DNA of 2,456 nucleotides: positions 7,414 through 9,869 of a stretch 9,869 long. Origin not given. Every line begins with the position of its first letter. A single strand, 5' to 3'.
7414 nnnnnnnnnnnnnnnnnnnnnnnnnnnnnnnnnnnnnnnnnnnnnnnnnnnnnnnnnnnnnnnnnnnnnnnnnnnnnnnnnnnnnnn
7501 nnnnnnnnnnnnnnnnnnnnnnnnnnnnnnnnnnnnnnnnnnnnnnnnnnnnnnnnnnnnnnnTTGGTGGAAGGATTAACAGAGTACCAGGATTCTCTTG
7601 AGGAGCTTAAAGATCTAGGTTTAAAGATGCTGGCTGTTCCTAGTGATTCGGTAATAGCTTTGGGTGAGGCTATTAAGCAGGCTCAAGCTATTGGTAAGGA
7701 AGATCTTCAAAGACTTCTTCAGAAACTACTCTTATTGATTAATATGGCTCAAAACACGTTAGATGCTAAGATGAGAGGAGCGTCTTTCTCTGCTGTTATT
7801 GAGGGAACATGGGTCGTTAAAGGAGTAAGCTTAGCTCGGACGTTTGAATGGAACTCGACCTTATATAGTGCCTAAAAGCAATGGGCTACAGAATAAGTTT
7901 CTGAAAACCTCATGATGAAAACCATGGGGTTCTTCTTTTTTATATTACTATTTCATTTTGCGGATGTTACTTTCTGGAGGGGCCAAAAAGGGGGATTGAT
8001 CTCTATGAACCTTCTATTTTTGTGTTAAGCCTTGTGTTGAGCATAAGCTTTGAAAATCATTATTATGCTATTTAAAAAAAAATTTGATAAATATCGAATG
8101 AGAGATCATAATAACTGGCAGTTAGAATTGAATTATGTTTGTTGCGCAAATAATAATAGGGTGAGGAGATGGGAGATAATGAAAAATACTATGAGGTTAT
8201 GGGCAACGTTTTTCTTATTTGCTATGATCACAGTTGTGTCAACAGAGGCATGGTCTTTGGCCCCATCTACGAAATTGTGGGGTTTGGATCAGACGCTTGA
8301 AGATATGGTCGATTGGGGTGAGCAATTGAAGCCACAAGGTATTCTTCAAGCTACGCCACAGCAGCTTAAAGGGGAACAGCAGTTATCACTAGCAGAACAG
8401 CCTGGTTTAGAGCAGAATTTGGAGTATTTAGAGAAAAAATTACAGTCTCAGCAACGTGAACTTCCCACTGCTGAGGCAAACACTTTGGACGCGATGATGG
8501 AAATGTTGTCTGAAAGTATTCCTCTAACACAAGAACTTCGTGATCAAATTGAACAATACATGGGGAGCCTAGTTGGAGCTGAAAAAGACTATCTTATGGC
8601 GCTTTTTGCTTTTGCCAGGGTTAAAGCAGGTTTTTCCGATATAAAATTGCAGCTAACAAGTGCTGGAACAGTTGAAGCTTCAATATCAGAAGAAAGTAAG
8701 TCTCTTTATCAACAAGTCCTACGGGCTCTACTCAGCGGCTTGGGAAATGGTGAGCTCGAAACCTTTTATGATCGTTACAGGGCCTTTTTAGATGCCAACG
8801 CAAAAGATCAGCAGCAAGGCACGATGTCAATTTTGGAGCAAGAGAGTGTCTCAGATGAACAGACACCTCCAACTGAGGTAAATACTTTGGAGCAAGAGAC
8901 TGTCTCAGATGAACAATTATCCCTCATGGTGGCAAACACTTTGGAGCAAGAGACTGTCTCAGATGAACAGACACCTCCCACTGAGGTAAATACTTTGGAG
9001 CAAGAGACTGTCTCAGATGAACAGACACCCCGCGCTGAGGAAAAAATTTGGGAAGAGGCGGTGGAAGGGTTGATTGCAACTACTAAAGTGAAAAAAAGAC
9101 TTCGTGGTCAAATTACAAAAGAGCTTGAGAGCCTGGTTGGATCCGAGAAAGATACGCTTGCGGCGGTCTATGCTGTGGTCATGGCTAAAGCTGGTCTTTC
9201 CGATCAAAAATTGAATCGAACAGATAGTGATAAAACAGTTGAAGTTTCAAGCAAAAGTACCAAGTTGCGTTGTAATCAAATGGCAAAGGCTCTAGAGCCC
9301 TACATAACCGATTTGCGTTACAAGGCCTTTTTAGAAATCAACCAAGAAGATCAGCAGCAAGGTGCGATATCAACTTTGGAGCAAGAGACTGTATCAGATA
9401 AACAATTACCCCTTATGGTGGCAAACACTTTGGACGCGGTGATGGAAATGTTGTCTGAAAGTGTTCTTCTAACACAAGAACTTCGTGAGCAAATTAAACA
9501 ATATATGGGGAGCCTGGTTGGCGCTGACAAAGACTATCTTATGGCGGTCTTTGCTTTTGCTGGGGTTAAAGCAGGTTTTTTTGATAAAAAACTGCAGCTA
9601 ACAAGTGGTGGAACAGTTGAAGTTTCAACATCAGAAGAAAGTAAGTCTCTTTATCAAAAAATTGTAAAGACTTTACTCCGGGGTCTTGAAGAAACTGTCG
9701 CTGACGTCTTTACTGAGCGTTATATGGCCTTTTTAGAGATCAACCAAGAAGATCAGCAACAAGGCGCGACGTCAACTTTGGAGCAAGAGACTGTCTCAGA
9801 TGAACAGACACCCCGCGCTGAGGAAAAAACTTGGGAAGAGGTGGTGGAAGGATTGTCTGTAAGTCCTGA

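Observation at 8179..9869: Large unlisted ORF: a secreted protein built from alternating A/B modules and acidic linkers, still repeating at the window edge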

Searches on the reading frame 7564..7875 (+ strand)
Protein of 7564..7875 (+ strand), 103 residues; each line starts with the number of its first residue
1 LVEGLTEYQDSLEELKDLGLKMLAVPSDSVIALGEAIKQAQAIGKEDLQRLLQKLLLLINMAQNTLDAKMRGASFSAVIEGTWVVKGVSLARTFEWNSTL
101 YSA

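Call 6: search_protein_families(library=pfam, proteins=[window:7564-7875:+], max_evalue=0.01)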
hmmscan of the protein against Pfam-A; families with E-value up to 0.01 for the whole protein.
window:7564-7875:+ (103 aa): 0 families

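Call 8: search_protein_families(library=ncbifam, proteins=[window:7564-7875:+], max_evalue=0.01)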
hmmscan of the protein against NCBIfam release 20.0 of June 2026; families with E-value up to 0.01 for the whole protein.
window:7564-7875:+ (103 aa): 0 families

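Call 25: find_encoding_contigs(protein=window:7564-7875:+, flank=10000, max_places=10)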
Protein window:7564-7875:+ (103 aa): no gene with exactly this product is on record in the collection.

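Call 63: search_protein_families(library=phrogs, proteins=[window:7564-7875:+], max_evalue=0.01)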
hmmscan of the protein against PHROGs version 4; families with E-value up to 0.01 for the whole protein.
window:7564-7875:+ (103 aa): 0 families

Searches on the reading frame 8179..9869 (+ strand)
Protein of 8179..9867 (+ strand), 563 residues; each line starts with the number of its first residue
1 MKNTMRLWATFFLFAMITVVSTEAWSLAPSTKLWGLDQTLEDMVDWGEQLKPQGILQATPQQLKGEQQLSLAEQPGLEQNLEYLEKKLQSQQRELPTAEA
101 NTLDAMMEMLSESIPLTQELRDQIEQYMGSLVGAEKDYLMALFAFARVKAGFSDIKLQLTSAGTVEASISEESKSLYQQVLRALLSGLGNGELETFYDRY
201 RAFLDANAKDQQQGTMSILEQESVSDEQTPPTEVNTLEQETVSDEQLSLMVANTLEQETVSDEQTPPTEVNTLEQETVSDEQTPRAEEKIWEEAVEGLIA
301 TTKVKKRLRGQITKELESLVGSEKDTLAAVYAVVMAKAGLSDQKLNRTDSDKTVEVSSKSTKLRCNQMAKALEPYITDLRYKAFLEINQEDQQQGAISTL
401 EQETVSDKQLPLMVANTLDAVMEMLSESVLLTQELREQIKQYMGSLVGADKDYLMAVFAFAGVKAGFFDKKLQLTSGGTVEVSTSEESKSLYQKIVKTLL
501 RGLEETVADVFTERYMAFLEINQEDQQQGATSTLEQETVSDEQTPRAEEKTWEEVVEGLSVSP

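Call 6: search_protein_families(library=pfam, proteins=[window:8179-9869:+], max_evalue=0.01)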
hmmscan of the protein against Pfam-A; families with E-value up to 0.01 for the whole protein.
window:8179-9869:+ (563 aa): 2 families
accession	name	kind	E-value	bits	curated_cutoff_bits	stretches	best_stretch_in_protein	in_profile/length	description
PF13158.11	DUF3993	-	0.00031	21.4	22.4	1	350-397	36-83/118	Protein of unknown function (DUF3993)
PF08368.17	FAST_2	-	0.0075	17.2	26.9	0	280-324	17-61/89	FAST kinase-like protein, subdomain 2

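Call 8: search_protein_families(library=ncbifam, proteins=[window:8179-9869:+], max_evalue=0.01)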
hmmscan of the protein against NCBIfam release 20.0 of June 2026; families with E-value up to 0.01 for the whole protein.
window:8179-9869:+ (563 aa): 1 family
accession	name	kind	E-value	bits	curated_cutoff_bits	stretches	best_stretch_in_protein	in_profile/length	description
NF058537.1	Rbp_regulator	equivalog_domain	0.0082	16.4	100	0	383-415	44-76/79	RNA-binding regulator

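Call 10: find_homologous_proteins(query=window:8179-9867:+, max_evalue=0.001)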
Query window:8179-9867:+: 8000 candidates shared short words with the query, none scored E <= 0.001.

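Call 16: find_related_loci(query=window:8179-9867:+, collection=genome_contigs, flank=10000)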
Query window:8179-9867:+ (563 aa) in genome_contigs; peptide patterns used: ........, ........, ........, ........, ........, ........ (x = any residue, [..] = any of these).
28 stretches matched a pattern, but none encodes a relative of the query by tblastn (E <= 1e-3).

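Call 48: find_related_loci(query=window:8179-9867:+, collection=metagenome_contigs, flank=10000)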
Query window:8179-9867:+ (563 aa) in metagenome_contigs; peptide patterns used: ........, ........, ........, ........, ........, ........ (x = any residue, [..] = any of these).
49 stretches matched a pattern, but none encodes a relative of the query by tblastn (E <= 1e-3).

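Call 55: find_related_loci(query=window:8179-9867:+, collection=viral_contigs, flank=10000)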
Query window:8179-9867:+ (563 aa) in viral_contigs; peptide patterns used: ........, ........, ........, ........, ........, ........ (x = any residue, [..] = any of these).
2 stretches matched a pattern, but none encodes a relative of the query by tblastn (E <= 1e-3).

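Call 62: predict_structure(protein=window:8179-9867:+)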
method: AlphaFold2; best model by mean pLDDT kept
length: 563 residues; sequences in the alignment: 1
mean_pLDDT: 37.5   pTM: 0.21
mean pLDDT of the five models: 37.5, 33.6, 32.1, 28.9, 28.3
residues with pLDDT >= 90: 0; 70-90: 0; 50-70: 33; < 50: 530
segments of 3 or more residues with pLDDT < 50: 1-305, 342-357, 359-372, 374-385, 387-563
pLDDT, mean of each block of 10 residues (from residue 1): 31 34 33 34 38 37 39 41 39 35 39 38 40 37 37 35 35 38 36 37 35 34 30 28 33 30 30 31 31 33 51 55 52 53 37 43 47 46 44 34 32 35 36 39 36 40 41 36 42 40 34 35 41 36 34 36 30
secondary structure, 60 per line:
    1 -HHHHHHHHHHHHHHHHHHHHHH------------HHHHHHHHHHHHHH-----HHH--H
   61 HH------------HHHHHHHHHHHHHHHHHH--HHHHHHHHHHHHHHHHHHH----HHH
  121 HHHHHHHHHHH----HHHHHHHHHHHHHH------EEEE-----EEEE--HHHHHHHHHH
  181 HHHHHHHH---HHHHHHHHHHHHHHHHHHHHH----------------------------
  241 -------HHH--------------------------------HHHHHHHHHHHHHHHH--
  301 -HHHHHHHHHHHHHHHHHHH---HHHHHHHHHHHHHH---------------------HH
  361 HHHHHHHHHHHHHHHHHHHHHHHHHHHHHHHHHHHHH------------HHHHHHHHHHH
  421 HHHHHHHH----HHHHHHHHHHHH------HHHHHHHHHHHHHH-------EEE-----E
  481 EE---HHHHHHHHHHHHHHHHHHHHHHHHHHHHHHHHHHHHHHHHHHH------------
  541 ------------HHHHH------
elements in order: H2-23 H36-49 H75-92 H95-113 H118-131 H136-149 E156-159 E165-168 H171-188 H192-212 H283-298 H302-320 H324-337 H359-397 H410-428 H433-444 H451-464 E472-474 E480-482 H486-528 H553-557

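Call 63: search_protein_families(library=phrogs, proteins=[window:8179-9867:+], max_evalue=0.01)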
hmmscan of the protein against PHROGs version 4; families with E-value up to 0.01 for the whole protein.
window:8179-9867:+ (563 aa): 1 family
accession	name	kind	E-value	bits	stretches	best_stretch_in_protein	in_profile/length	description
phrog_23099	-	unknown function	0.0018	19.1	0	331-400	18-88/150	-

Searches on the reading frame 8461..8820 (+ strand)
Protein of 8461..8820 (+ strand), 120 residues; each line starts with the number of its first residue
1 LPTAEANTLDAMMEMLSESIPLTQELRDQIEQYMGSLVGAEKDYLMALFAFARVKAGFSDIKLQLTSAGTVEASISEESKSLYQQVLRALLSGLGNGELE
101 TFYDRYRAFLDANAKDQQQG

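Call 30: predict_structure(alignment_id=A1)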
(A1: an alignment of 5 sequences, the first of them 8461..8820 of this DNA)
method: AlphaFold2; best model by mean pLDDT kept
length: 120 residues; sequences in the alignment: 5
mean_pLDDT: 49.6   pTM: 0.30
mean pLDDT of the five models: 49.6, 46.6, 44.4, 44.0, 41.8
residues with pLDDT >= 90: 0; 70-90: 0; 50-70: 54; < 50: 66
segments of 3 or more residues with pLDDT < 50: 1-9, 15-22, 40-66, 69-74, 112-120
pLDDT, mean of each block of 10 residues (from residue 1): 41 47 54 51 45 43 46 51 56 58 58 46
secondary structure, 60 per line:
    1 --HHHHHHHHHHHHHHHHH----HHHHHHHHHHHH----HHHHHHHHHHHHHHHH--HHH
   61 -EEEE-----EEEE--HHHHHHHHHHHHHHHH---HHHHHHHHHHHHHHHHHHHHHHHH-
elements in order: H3-19 H24-35 H40-55 E62-65 E71-74 H77-92 H96-119

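Call 31: search_protein_representatives(alignment_id=A1)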
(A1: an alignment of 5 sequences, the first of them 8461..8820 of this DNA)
Query: 5 sequences, 114 profile positions. Proteins with E-value up to 0.001 (for the whole library): 1; up to 1e-10: 1; up to 1e-30: 0. The best 1 are listed.
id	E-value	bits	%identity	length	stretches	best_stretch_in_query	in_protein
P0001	3.4e-13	66.1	-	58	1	2-46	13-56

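Call 34: find_encoding_contigs(protein=P0001, flank=10000, max_places=10)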
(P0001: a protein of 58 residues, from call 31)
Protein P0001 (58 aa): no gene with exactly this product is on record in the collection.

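Call 47: find_related_loci(query=A2, collection=genome_contigs, flank=10000)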
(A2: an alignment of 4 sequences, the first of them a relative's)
Query A2 (323 aa) in genome_contigs; peptide patterns used: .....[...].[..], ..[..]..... (x = any residue, [..] = any of these).
125 stretches matched a pattern, but none encodes a relative of the query by tblastn (E <= 1e-3).

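Call 49: search_solved_structures(query=A1, max_evalue=10)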
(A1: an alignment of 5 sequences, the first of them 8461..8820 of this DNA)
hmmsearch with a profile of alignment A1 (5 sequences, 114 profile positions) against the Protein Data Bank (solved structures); distinct sequences matched with E-value up to 10: 6.
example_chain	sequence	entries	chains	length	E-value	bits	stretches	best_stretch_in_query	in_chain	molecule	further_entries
2ld3_A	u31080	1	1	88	0.013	19.1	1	6-48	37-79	Myosin VI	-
8ard_A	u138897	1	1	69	0.037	17.6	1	11-48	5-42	Unconventional myosin-VI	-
2mc8_A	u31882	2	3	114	0.75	13.4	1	66-110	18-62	Uncharacterized protein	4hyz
8x6q_A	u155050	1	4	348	0.77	13.4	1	15-45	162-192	HPPD Inhibitor Sensitive 1-like 1 protein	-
8x7d_A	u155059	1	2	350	0.77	13.4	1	15-45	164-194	HPPD Inhibitor Sensitive 1-like 1 protein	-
9gi5_A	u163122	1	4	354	0.84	13.3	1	15-45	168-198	Os06g0176700 protein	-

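Call 50: find_related_loci(query=A2, collection=metagenome_contigs, flank=10000)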
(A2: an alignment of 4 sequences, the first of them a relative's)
Query A2 (323 aa) in metagenome_contigs; peptide patterns used: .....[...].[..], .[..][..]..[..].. (x = any residue, [..] = any of these).
474 stretches matched a pattern, but none encodes a relative of the query by tblastn (E <= 1e-3).

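Call 52: search_protein_families(library=pfam, proteins=[window:8461-8820:+], max_evalue=1)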
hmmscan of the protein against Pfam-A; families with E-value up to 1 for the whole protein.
window:8461-8820:+ (120 aa): 0 families

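Call 66: fold_search(model_id=the predicted structure, library=pdb)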
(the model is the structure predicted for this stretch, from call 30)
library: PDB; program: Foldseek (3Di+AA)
matches with E <= 10: 127; with E <= 0.001: 0
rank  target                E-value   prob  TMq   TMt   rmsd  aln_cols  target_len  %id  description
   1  6nr8_4                1.1e+00  0.08  0.19  0.22  17.6       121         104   14  hTRiC-hPFD Class6 (released 2019-06-19)
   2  7e0c                  1.1e+00  0.09  0.14  0.05   9.6        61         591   18  Structure of L-glutamate oxidase R305E mutant (released 2021-04-07)
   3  9w55_A                1.5e+00  0.08  0.14  0.07   7.6        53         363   19  Structure of L-glutamate oxidase E617Q mutant (released 2026-01-07)
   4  2qww_E                1.7e+00  0.07  0.23  0.20  12.2       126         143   12  Crystal structure of multiple antibiotic-resistance repressor (MarR) (YP_013417.1) from Listeria monocytogenes 4b F236 (released 2007-08-21)
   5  3bro_B                1.9e+00  0.09  0.29  0.26  10.6       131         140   11  Crystal structure of the transcription regulator MarR from Oenococcus oeni PSU-1 (released 2008-01-15)
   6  3rk6_A                2.1e+00  0.11  0.25  0.16  11.5        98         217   15  Crystal structure of the middle domain of human Paip1 (released 2011-05-18)
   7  8tvu_A                2.1e+00  0.08  0.22  0.07  19.3       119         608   14  In situ cryo-EM structure of bacteriophage P22 portal protein: head-to-tail protein complex at 3.0A resolution (released 2023-11-29)
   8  7e0d                  2.3e+00  0.07  0.13  0.05   7.7        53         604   19  Structure of L-glutamate oxidase R305E mutant in complex with L-arginine (released 2021-04-07)
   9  2rdp                  2.5e+00  0.10  0.29  0.25  10.7       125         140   12  The structure of a MarR family protein from Bacillus stearothermophilus (released 2007-11-13)
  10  9w54_A                2.8e+00  0.06  0.14  0.07   7.6        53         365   19  Structure of L-glutamate oxidase in complex with L-glutamate (released 2026-01-07)
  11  9w58_A                2.8e+00  0.06  0.14  0.07   7.7        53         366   19  Structure of L-glutamate oxidase E617K mutant (released 2026-01-07)
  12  5g05_N                2.8e+00  0.06  0.24  0.08  13.0       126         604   15  Cryo-EM structure of combined apo phosphorylated APC (released 2016-05-25)
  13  7f0j_B                3.0e+00  0.06  0.21  0.09  17.6       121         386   14  CryoEM structure of human Kv4.2 (released 2021-10-13)
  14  1oyu_A                3.1e+00  0.06  0.18  0.14   9.9        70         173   20  Long-Distance conformational changes in a protein engineered by modulated sequence duplication (released 2003-07-08)
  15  3krp_B                3.3e+00  0.08  0.30  0.17   9.9       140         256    9  Mint heterotetrameric geranyl pyrophosphate synthase in complex with magnesium and GPP (released 2010-02-23)
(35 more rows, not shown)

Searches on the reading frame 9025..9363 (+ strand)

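Call 52: search_protein_families(library=pfam, proteins=[window:9025-9363:+], max_evalue=1)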
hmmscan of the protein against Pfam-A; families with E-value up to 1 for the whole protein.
window:9025-9363:+ (113 aa): 1 family
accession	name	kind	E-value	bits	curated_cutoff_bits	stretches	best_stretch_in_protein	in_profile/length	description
PF13158.11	DUF3993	-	0.0027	18.3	22.4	1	67-113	35-81/118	Protein of unknown function (DUF3993)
